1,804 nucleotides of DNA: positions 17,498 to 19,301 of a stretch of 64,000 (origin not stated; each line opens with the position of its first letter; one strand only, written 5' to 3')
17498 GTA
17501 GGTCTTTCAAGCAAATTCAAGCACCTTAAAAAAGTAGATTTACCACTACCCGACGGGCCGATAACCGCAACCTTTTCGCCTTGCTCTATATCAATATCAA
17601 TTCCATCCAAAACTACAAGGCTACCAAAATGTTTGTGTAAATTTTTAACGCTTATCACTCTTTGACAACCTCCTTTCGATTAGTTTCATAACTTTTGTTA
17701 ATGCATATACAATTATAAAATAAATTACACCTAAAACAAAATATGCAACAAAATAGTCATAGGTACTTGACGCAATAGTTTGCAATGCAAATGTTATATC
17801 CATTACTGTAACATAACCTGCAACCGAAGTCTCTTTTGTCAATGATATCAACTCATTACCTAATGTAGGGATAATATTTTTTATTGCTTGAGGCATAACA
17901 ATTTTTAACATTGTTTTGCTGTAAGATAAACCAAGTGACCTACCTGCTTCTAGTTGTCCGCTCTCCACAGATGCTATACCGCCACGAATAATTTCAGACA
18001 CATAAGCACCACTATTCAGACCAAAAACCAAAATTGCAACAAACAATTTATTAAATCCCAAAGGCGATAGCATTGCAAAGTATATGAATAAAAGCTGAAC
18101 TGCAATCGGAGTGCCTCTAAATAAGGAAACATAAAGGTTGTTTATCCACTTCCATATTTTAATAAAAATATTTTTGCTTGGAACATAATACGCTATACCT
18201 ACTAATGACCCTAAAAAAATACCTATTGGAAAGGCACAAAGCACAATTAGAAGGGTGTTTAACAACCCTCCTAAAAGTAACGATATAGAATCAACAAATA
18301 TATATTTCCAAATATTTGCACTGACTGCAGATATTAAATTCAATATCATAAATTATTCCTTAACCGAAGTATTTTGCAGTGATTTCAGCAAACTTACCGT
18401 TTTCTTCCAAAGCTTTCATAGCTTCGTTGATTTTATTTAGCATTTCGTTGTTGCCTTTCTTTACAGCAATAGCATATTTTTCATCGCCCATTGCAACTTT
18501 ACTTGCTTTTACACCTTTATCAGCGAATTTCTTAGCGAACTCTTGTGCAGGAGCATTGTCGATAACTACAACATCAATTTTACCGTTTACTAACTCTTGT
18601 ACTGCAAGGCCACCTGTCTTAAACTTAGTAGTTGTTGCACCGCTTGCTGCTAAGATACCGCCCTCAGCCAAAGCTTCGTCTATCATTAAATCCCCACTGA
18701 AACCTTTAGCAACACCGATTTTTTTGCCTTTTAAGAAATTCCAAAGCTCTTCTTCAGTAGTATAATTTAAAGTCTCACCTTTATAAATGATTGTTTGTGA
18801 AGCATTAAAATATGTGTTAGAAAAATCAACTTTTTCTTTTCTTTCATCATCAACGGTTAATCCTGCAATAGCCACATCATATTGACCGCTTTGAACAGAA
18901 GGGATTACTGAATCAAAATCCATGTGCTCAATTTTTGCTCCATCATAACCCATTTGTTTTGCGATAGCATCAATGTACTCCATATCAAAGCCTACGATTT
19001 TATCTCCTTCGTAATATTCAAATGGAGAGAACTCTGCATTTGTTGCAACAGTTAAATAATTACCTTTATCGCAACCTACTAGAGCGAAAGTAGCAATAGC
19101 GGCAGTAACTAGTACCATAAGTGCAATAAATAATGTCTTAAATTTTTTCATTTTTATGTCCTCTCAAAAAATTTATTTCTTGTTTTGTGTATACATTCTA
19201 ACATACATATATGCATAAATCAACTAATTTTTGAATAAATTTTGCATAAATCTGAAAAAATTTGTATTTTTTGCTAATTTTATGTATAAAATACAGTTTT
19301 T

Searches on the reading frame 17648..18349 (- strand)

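Call 74: search_protein_families(library=ncbifam, proteins=[window:17648-18349:-], max_evalue=1e-20)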
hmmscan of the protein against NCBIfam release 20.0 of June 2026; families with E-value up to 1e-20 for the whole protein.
window:17648-18349:- (234 aa): 8 families
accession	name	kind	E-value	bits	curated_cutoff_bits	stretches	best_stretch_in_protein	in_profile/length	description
NF011680.0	PRK15100.1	equivalog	4.1e-41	141.2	300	1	18-233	8-219/222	cystine ABC transporter permease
TIGR03004.1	ectoine_ehuC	equivalog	3.1e-40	138.3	196.95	1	21-231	3-209/214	ectoine/hydroxyectoine ABC transporter permease subunit EhuC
NF007028.0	PRK09494.1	equivalog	4.6e-37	128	303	1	18-228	8-216/219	glutamine ABC transporter permease GlnP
TIGR03003.1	ectoine_ehuD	equivalog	3.1e-34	118.8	205.2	1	20-228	8-212/212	ectoine/hydroxyectoine ABC transporter permease subunit EhuD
NF011651.0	PRK15069.1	subfamily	4.1e-30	104.9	306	1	13-228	8-228/237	histidine ABC transporter permease HisM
NF008336.0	PRK11122.1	equivalog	9.6e-29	100.6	248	1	20-228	3-215/222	arginine ABC transporter permease ArtM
NF008337.0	PRK11123.1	equivalog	4e-27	95.2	277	1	103-233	105-235/238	arginine ABC transporter permease ArtQ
NF011687.0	PRK15107.1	equivalog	2.6e-21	76.5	318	1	18-227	9-222/224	glutamate/aspartate ABC transporter permease GltK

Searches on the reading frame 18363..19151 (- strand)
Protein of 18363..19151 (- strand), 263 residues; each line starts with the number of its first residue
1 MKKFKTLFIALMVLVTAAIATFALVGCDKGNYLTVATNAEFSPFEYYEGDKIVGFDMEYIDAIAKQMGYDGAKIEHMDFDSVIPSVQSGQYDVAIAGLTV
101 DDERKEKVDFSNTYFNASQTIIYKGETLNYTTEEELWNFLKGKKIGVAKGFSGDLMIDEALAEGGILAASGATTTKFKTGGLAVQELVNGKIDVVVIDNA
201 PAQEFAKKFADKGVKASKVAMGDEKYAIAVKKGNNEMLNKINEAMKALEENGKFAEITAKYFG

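Call 74: search_protein_families(library=ncbifam, proteins=[window:18363-19151:-], max_evalue=1e-20)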
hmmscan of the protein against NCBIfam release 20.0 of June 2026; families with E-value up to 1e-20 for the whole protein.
window:18363-19151:- (263 aa): 6 families
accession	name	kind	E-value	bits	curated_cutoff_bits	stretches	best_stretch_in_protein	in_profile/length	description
TIGR01096.1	3A0103s03R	subfamily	1.6e-39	135.9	256.35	1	10-262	4-250/250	lysine/arginine/ornithine ABC transporter substrate-binding protein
NF007029.0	PRK09495.1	equivalog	9e-39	133.7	303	1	12-263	6-244/248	glutamine ABC transporter substrate-binding protein GlnH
NF008426.0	PRK11260.1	equivalog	5.2e-31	107.9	312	1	26-263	36-261/266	cystine ABC transporter substrate-binding protein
NF041765.1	ArtJ_Ecoli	equivalog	3.9e-30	105.2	510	1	14-262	5-241/243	arginine ABC transporter substrate-binding protein ArtJ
NF041764.1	ArtI_Ecoli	equivalog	2e-26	92.9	522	1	13-262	4-241/243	arginine ABC transporter substrate-binding protein ArtI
NF011583.0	PRK15007.1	subfamily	2.8e-26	92.4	358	1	13-262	4-241/243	arginine ABC transporter substrate-binding protein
